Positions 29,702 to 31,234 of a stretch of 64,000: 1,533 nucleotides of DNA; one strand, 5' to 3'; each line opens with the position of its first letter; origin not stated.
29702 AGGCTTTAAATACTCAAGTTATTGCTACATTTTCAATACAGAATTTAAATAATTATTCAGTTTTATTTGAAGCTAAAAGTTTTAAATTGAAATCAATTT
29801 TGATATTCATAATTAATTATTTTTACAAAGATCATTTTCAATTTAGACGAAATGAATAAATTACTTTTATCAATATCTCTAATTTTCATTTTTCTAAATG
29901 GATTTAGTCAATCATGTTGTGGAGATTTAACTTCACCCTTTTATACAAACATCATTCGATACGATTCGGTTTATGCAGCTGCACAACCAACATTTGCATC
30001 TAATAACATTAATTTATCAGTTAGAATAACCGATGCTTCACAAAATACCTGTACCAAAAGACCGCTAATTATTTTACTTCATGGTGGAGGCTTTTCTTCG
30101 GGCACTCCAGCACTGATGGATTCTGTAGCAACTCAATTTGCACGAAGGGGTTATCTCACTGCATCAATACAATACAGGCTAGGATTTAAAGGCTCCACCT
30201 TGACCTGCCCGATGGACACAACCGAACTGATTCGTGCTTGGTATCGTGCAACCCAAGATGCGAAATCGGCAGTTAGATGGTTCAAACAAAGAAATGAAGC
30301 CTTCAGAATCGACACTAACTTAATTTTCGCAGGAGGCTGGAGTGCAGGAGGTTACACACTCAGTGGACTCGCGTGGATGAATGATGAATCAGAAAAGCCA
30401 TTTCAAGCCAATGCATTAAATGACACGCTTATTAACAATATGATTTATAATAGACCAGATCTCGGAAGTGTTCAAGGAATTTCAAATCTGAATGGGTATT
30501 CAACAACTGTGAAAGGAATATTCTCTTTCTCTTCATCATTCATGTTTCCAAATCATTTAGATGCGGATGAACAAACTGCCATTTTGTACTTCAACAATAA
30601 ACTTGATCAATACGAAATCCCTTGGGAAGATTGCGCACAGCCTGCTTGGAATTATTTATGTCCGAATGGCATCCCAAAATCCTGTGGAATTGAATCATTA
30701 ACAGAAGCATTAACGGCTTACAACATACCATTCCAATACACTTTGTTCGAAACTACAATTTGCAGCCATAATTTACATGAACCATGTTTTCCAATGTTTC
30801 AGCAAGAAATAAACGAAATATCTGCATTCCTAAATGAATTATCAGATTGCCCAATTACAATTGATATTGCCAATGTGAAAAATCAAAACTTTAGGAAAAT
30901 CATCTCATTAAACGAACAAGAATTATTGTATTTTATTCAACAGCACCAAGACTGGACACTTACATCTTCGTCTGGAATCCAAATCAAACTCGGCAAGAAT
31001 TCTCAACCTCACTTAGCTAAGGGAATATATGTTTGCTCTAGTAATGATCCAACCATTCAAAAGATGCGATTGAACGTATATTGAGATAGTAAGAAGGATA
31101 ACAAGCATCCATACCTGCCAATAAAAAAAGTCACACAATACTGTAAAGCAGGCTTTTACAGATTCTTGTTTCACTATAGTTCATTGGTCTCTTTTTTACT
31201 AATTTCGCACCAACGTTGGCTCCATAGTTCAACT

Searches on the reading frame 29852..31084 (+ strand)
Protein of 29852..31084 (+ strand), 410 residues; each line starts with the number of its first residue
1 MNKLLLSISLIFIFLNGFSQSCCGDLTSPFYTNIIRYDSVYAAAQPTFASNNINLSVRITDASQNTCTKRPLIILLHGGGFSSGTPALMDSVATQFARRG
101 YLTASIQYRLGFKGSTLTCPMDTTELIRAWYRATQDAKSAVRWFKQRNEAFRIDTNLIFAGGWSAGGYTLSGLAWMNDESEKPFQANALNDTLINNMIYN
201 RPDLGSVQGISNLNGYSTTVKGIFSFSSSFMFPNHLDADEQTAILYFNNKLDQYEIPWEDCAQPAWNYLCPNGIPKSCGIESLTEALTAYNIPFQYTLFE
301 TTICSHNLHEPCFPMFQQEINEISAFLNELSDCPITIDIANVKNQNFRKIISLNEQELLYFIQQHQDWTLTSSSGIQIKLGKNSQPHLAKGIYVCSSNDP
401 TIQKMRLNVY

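Call 47: search_protein_families(library=pfam, proteins=[window:29852-31084:+], max_evalue=0.00001)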
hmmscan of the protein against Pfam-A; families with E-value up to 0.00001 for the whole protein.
window:29852-31084:+ (410 aa): 3 families
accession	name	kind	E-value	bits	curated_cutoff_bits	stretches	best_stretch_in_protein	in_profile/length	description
PF20434.5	BD-FAE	-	8.2e-14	52.1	26.8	1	65-180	8-113/215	BD-FAE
PF07859.19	Abhydrolase_3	-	2.9e-09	37.4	25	1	74-185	2-101/210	alpha/beta hydrolase fold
PF00135.34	COesterase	-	1.1e-07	31.6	27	1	57-218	90-245/515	Carboxylesterase family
